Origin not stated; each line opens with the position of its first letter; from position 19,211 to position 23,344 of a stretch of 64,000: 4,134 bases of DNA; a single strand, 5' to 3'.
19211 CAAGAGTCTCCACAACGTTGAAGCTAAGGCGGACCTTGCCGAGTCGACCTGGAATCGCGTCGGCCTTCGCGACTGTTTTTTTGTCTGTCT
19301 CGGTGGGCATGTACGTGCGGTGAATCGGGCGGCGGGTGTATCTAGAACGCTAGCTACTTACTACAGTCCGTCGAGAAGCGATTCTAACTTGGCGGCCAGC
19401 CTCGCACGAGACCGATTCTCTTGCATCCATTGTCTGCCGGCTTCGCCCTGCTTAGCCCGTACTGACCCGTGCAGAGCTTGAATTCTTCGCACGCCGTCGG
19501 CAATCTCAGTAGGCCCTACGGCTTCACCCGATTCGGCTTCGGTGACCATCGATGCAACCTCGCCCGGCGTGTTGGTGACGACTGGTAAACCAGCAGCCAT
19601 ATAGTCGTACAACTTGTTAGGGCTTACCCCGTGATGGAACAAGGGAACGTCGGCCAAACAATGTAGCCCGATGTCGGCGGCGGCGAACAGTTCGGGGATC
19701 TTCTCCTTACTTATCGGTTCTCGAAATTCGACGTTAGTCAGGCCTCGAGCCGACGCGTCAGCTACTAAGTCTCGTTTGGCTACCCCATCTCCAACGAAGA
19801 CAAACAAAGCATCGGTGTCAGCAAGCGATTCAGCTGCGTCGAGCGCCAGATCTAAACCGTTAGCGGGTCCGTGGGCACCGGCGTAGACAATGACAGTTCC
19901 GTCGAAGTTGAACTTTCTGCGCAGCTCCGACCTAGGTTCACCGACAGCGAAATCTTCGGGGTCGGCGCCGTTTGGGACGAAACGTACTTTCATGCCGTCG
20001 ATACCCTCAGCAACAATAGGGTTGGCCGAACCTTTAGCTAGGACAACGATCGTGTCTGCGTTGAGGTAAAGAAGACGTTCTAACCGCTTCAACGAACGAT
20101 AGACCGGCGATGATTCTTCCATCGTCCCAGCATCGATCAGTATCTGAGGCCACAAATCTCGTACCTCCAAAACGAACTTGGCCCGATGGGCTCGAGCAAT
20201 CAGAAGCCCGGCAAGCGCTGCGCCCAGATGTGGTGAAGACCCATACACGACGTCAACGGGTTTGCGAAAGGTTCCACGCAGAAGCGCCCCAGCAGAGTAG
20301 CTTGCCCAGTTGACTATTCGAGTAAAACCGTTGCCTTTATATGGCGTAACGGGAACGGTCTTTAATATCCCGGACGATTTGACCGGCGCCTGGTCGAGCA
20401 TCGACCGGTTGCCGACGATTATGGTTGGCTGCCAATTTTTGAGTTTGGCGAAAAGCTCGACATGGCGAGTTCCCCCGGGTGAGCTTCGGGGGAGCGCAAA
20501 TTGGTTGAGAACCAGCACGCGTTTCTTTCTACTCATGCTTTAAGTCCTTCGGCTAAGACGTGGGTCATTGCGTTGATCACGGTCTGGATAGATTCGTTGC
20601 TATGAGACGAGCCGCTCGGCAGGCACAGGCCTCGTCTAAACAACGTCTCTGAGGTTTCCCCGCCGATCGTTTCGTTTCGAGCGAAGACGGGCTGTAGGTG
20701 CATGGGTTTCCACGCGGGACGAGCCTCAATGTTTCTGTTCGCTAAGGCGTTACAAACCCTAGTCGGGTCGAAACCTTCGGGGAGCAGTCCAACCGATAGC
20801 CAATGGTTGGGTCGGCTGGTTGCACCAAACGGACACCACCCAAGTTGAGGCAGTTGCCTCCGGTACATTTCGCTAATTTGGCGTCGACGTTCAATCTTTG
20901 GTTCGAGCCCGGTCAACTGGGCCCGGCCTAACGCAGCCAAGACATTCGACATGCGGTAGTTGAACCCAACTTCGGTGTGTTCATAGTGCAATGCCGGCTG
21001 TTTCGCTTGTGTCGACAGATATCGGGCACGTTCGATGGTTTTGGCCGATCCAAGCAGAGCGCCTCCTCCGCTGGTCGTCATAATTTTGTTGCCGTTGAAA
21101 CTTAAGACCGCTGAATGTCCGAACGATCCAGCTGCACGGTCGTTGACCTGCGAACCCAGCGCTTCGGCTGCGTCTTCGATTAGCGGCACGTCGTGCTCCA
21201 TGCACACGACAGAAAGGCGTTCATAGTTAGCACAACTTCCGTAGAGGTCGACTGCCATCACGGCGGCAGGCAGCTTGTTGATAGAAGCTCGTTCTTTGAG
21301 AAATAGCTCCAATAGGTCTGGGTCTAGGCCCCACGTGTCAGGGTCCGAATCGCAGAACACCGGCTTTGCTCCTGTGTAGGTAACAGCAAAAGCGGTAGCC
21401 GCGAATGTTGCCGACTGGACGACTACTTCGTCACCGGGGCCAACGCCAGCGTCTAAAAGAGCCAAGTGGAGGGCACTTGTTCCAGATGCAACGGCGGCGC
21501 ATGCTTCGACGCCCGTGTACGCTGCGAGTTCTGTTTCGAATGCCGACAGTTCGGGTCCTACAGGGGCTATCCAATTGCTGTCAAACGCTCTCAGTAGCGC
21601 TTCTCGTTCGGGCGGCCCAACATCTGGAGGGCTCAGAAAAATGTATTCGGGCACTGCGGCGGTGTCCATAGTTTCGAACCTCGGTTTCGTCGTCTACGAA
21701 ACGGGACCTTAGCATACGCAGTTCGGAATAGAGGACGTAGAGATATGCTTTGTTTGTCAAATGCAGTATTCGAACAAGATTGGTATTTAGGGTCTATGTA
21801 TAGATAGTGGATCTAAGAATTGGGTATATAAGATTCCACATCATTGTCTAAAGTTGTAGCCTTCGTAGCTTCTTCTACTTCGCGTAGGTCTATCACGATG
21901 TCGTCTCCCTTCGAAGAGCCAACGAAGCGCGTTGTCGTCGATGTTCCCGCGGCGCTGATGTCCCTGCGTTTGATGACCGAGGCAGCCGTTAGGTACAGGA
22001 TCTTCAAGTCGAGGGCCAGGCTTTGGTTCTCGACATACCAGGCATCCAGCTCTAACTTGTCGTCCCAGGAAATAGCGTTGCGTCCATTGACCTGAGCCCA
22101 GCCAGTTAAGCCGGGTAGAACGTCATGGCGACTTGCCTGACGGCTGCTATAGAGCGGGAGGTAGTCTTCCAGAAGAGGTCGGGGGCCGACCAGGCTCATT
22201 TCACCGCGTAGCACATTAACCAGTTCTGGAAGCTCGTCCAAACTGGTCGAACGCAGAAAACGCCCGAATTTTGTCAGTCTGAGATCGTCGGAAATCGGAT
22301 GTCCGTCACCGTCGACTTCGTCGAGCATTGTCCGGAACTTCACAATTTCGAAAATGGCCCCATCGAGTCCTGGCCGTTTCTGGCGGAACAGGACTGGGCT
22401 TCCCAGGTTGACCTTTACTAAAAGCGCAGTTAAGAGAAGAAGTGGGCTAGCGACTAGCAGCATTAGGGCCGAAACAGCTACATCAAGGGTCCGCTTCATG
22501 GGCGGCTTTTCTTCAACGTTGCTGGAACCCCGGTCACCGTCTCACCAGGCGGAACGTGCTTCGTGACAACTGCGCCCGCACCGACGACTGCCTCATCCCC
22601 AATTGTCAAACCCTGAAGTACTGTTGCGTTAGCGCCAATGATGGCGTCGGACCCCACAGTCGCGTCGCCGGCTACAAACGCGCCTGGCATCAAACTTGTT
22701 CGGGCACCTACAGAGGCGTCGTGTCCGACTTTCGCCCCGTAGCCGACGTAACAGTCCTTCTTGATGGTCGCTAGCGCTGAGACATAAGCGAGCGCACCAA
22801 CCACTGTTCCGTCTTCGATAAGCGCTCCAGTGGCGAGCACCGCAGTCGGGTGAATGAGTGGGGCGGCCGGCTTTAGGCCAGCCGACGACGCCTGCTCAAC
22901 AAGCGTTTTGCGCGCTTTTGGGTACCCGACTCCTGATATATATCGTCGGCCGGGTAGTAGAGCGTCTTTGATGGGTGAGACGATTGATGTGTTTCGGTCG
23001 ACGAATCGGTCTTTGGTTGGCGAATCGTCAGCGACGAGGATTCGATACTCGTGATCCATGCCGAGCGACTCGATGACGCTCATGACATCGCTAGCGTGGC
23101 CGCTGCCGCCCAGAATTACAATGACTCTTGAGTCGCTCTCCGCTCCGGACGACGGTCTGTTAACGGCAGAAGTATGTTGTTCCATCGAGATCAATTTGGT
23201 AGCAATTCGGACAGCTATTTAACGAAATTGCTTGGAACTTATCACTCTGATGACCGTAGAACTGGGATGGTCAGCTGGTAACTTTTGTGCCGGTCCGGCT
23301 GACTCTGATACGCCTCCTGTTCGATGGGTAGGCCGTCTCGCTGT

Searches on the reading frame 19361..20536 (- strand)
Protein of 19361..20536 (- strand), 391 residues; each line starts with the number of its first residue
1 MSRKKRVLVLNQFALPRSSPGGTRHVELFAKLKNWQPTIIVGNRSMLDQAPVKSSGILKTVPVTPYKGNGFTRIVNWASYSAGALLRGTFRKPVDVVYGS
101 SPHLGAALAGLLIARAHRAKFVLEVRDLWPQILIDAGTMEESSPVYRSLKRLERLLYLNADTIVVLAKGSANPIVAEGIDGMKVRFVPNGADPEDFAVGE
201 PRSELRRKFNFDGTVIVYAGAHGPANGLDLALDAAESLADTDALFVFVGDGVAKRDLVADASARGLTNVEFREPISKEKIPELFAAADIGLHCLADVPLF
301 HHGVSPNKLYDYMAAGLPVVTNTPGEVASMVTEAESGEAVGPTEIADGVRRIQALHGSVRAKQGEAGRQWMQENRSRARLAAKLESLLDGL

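Call 6: search_protein_families(library=pfam, proteins=[window:19361-20536:-], max_evalue=0.001)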
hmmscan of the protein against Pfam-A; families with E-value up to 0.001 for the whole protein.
window:19361-20536:- (391 aa): 5 families
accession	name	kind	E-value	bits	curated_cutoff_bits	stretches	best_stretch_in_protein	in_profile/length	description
PF13692.12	Glyco_trans_1_4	-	6.6e-16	59.3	27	1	214-351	2-138/142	Glycosyl transferases group 1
PF00534.26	Glycos_transf_1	-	7.3e-16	58.6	26.4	1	204-370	4-172/172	Glycosyl transferases group 1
PF13579.12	Glyco_trans_4_4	-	1.4e-12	48.7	29.7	1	77-190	54-158/158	Glycosyl transferase 4-like domain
PF13439.12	Glyco_transf_4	-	6.1e-09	36.6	28.5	1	35-194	20-169/170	Glycosyltransferase Family 4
PF13524.12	Glyco_trans_1_2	-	2.6e-06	27.9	25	1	244-379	16-137/144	Glycosyl transferase-like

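Call 34: find_encoding_contigs(protein=window:19361-20536:-, flank=6000, max_places=8)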
Protein window:19361-20536:- (391 aa): 3 contigs read that carry it; 1 place shown.
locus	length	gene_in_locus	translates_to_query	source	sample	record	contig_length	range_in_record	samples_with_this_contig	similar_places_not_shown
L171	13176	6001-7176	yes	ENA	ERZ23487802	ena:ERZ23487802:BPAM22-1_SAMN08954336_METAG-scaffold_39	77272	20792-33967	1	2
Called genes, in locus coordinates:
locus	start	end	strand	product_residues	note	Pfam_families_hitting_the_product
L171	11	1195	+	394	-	-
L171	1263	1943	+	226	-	PF02586:SRAP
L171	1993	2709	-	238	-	PF00188:CAP (weak)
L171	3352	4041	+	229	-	PF25087:GMPPB_C (faint), PF25084:LbH_EIF2B (weak), PF00132:Hexapep, PF14602:Hexapep_2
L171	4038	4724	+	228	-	PF02397:Bac_transf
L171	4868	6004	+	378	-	PF00155:Aminotran_1_2 (weak), PF01041:DegT_DnrJ_EryC1, PF01212:Beta_elim_lyase (weak)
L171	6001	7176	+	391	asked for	PF13439:Glyco_transf_4, PF13579:Glyco_trans_4_4, PF00534:Glycos_transf_1, PF13692:Glyco_trans_1_4, PF13524:Glyco_trans_1_2 (weak)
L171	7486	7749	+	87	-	PF02604:PhdYeFM_antitox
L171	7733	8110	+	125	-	PF01850:PIN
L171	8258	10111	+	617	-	PF16889:Hepar_II_III_N, PF07940:Hepar_II_III_C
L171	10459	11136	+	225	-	PF00535:Glycos_transf_2, PF10111:Glyco_tranf_2_2, PF13641:Glyco_tranf_2_3 (weak)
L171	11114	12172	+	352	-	PF03102:NeuB, PF08666:SAF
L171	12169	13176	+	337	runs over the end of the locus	PF01408:GFO_IDH_MocA, PF02894:GFO_IDH_MocA_C, PF22725:GFO_IDH_MocA_C3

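Call 41: find_homologous_proteins(query=window:19361-20536:-, max_evalue=1e-60)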
Query window:19361-20536:- (391 aa): 1336 proteins with E <= 1e-60 among 8000 candidates; the best 120 are listed.
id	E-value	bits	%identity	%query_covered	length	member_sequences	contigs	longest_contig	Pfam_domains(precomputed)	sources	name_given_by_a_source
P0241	9.6e-256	866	100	100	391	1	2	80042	PF00534.27,PF13579.13,PF13524.13,PF13439.13,PF13692.13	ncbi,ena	-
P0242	3.8e-210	716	82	99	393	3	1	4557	PF00534.27,PF13579.13,PF13524.13,PF13439.13,PF13692.13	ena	-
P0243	1.1e-180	619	71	100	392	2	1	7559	PF00534.27,PF13579.13,PF13524.13,PF13439.13,PF13692.13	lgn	-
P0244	3.1e-180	617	71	99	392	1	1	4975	PF00534.27,PF13579.13,PF13524.13,PF13439.13,PF13692.13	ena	-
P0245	1.7e-178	611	72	99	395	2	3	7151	PF00534.27,PF13579.13,PF13524.13,PF13439.13,PF13692.13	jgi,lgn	-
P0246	1.5e-176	605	71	98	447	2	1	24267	PF00534.27,PF13579.13,PF13524.13,PF13439.13,PF13692.13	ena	-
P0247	1.1e-174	599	70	100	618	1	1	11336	PF00534.27,PF13579.13,PF00132.31,PF13524.13,PF25087.2,PF25084.2,PF13439.13,PF13692.13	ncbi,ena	-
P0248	3.3e-174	597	70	100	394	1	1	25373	PF00534.27,PF13579.13,PF13524.13,PF13439.13,PF13692.13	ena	-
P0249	1.1e-170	586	69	100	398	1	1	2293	PF00534.27,PF13579.13,PF13524.13,PF13439.13,PF13692.13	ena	-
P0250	8.7e-170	583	69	99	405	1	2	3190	PF00534.27,PF13579.13,PF13524.13,PF13439.13,PF13692.13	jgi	jgi:glycosyltransferase involved in cell wall biosynthesis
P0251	1.0e-169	583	68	99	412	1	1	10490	PF00534.27,PF13579.13,PF13524.13,PF13439.13,PF13692.13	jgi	jgi:glycosyltransferase involved in cell wall biosynthesis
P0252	1.0e-169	583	67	99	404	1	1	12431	PF00534.27,PF13579.13,PF13524.13,PF13439.13,PF13692.13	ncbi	-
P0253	1.4e-166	572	67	99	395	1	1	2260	PF00534.27,PF13579.13,PF13524.13,PF13439.13,PF13692.13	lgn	-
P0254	4.0e-166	571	66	99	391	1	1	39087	PF00534.27,PF13579.13,PF13524.13,PF13439.13,PF13692.13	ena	-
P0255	3.3e-165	568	67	98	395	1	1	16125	PF00534.27,PF13579.13,PF13524.13,PF13439.13,PF13692.13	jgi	-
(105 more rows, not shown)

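Call 42: find_encoding_contigs(protein=P0242, flank=5000, max_places=3)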
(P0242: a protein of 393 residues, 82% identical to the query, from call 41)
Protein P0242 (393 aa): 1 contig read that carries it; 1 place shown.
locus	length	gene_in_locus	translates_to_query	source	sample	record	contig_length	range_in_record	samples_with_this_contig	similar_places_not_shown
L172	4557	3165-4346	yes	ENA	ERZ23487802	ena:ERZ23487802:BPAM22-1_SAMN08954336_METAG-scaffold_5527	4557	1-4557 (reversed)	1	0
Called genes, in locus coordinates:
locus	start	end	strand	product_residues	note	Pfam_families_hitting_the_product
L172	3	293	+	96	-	?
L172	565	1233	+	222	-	PF25084:LbH_EIF2B (faint), PF00132:Hexapep, PF14602:Hexapep_2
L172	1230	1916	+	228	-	PF02397:Bac_transf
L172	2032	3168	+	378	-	PF00155:Aminotran_1_2 (faint), PF01041:DegT_DnrJ_EryC1, PF01053:Cys_Met_Meta_PP (faint), PF01212:Beta_elim_lyase (weak)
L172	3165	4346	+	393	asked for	PF13439:Glyco_transf_4, PF13579:Glyco_trans_4_4, PF00534:Glycos_transf_1, PF13692:Glyco_trans_1_4, PF13524:Glyco_trans_1_2 (weak)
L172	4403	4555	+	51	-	?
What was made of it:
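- The sample contains at least one related lineage with the same gene order (L172, call 42).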

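Call 55: search_protein_families(library=ncbifam, proteins=[window:19361-20536:-], max_evalue=0.001)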
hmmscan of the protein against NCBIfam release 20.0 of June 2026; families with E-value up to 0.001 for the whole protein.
window:19361-20536:- (391 aa): 11 families
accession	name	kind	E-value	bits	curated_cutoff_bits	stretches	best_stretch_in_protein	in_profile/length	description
NF007640.0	PRK10307.1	subfamily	2.3e-33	115.7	276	1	64-388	75-404/411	WcaI family glycosyltransferase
TIGR04063.1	stp3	hypoth_equivalog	1.6e-27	96.4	442.05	1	94-379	93-383/397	TIGR04063 family PEP-CTERM/XrtA system glycosyltransferase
TIGR04007.1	wcaI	equivalog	1.7e-15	56.6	800.45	1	85-324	98-341/407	colanic acid biosynthesis glycosyltransferase WcaI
TIGR03088.1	stp2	hypoth_equivalog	2.2e-11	43.4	409.05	1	234-388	221-370/374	TIGR03088 family PEP-CTERM/XrtA system glycosyltransferase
NF047676.1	TeichurnBiosyTuaH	equivalog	1.2e-09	37.5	550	1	147-322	146-319/384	teichuronic acid biosynthesis protein TuaH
TIGR04157.1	glyco_rSAM_CFB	subfamily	2.4e-09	36.7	400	1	145-338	156-346/406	TIGR04157 family glycosyltransferase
NF053787.1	GlcN_PG_synth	equivalog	1.4e-08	34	480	1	148-376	132-344/361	N-acetylglucosaminyl phosphatidylglycerol synthase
NF047684.1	TeichurnBiosyTuaC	equivalog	1e-06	28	550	1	175-354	178-350/391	teichuronic acid biosynthesis protein TuaC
TIGR03449.1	mycothiol_MshA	equivalog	9.2e-06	24.8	462.5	1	151-367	156-380/406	D-inositol-3-phosphate glycosyltransferase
NF012028.0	PRK15484.1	subfamily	2.4e-05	23.6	618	1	182-386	161-373/380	lipopolysaccharide N-acetylglucosaminyltransferase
TIGR02149.1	glgA_Coryne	subfamily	3.4e-05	23.1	302.4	1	106-383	94-382/391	glycogen synthase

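Call 62: find_encoding_contigs(protein=P0246, flank=6000, max_places=1)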
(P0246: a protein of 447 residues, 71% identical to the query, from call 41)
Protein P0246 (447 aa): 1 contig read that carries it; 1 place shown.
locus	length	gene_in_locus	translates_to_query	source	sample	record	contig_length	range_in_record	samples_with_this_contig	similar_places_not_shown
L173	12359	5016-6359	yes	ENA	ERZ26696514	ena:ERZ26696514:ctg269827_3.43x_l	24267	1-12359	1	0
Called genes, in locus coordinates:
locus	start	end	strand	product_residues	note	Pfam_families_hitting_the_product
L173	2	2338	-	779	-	?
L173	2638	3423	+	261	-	PF02397:Bac_transf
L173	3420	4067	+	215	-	PF25084:LbH_EIF2B (weak), PF25087:GMPPB_C (weak), PF00132:Hexapep, PF14602:Hexapep_2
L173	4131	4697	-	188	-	PF02698:DUF218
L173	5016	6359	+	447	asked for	PF13439:Glyco_transf_4, PF13579:Glyco_trans_4_4, PF00534:Glycos_transf_1, PF13692:Glyco_trans_1_4, PF13524:Glyco_trans_1_2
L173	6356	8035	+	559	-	PF16889:Hepar_II_III_N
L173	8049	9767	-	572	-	-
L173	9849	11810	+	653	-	PF12708:Pect-lyase_RHGA_epim, PF05048:NosD (faint), PF13229:Beta_helix (weak)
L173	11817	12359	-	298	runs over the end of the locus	PF01073:3Beta_HSD (faint), PF01370:Epimerase (weak), PF13460:NAD_binding_10, PF01370:Epimerase (weak)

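Call 63: find_encoding_contigs(protein=P0248, flank=6000, max_places=1)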
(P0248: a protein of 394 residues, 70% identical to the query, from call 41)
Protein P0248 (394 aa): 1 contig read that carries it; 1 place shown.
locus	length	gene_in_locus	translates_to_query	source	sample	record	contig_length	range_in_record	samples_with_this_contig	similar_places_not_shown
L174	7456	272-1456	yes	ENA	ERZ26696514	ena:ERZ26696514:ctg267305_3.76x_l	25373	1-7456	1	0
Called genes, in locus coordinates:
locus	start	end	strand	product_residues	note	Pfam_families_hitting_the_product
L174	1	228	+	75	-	?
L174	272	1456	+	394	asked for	PF13579:Glyco_trans_4_4, PF13439:Glyco_transf_4, PF00534:Glycos_transf_1, PF13692:Glyco_trans_1_4, PF13524:Glyco_trans_1_2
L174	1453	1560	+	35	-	-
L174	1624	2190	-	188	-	PF02698:DUF218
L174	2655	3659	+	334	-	PF01073:3Beta_HSD, PF01370:Epimerase, PF02719:Polysacc_synt_2 (weak), PF04321:RmlD_sub_bind, PF16363:GDP_Man_Dehyd, PF07993:NAD_binding_4, PF13460:NAD_binding_10 (weak), PF02719:Polysacc_synt_2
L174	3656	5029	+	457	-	PF13439:Glyco_transf_4 (weak), PF13579:Glyco_trans_4_4, PF00534:Glycos_transf_1 (weak), PF13692:Glyco_trans_1_4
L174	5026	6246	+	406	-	PF04230:PS_pyruv_trans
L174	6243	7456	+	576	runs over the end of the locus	PF13439:Glyco_transf_4, PF13579:Glyco_trans_4_4, PF00534:Glycos_transf_1, PF13692:Glyco_trans_1_4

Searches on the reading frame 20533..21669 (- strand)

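Call 6: search_protein_families(library=pfam, proteins=[window:20533-21669:-], max_evalue=0.001)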
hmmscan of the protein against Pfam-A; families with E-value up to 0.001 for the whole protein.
window:20533-21669:- (378 aa): 4 families
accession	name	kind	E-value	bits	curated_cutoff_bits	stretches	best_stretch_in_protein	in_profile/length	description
PF01041.23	DegT_DnrJ_EryC1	-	2.9e-88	297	19.8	1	21-368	7-359/360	DegT/DnrJ/EryC1/StrS aminotransferase family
PF00155.27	Aminotran_1_2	-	3.1e-06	27.1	19.7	1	41-127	44-140/361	Aminotransferase class I and II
PF01212.27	Beta_elim_lyase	-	1.3e-05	25.1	27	1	40-218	33-222/288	Beta-eliminating lyase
PF01053.26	Cys_Met_Meta_PP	-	7.4e-05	21.9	27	1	39-97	52-109/381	Cys/Met metabolism PLP-dependent enzyme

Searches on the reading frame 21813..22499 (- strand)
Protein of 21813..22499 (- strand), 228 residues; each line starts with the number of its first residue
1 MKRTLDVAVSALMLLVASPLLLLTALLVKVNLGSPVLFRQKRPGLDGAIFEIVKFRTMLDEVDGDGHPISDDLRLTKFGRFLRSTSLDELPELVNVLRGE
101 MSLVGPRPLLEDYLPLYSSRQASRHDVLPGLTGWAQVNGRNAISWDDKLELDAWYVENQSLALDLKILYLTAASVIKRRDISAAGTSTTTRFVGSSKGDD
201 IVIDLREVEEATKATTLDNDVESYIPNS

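Call 6: search_protein_families(library=pfam, proteins=[window:21813-22499:-], max_evalue=0.001)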
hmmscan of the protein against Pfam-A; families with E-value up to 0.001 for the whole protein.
window:21813-22499:- (228 aa): 1 family
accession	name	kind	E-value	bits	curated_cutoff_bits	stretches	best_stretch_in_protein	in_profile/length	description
PF02397.22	Bac_transf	-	1.1e-62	211.2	27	1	2-177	1-179/179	Bacterial sugar transferase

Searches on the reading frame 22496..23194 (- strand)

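Call 6: search_protein_families(library=pfam, proteins=[window:22496-23194:-], max_evalue=0.001)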
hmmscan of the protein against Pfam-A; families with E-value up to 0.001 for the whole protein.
window:22496-23194:- (232 aa): 4 families
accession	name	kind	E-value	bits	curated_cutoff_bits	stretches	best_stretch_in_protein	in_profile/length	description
PF00132.30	Hexapep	-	2e-18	65.7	27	2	177-212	1-36/36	Bacterial transferase hexapeptide (six repeats)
PF14602.12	Hexapep_2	-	2.3e-09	37.3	27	1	179-212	3-34/34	Hexapeptide repeat of succinyl-transferase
PF25084.1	LbH_EIF2B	-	2.2e-06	28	54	1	117-213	9-102/105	EIF2B subunit epsilon LbH domain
PF17836.7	PglD_N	-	0.00028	21.8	23.4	1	25-101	2-77/78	PglD N-terminal domain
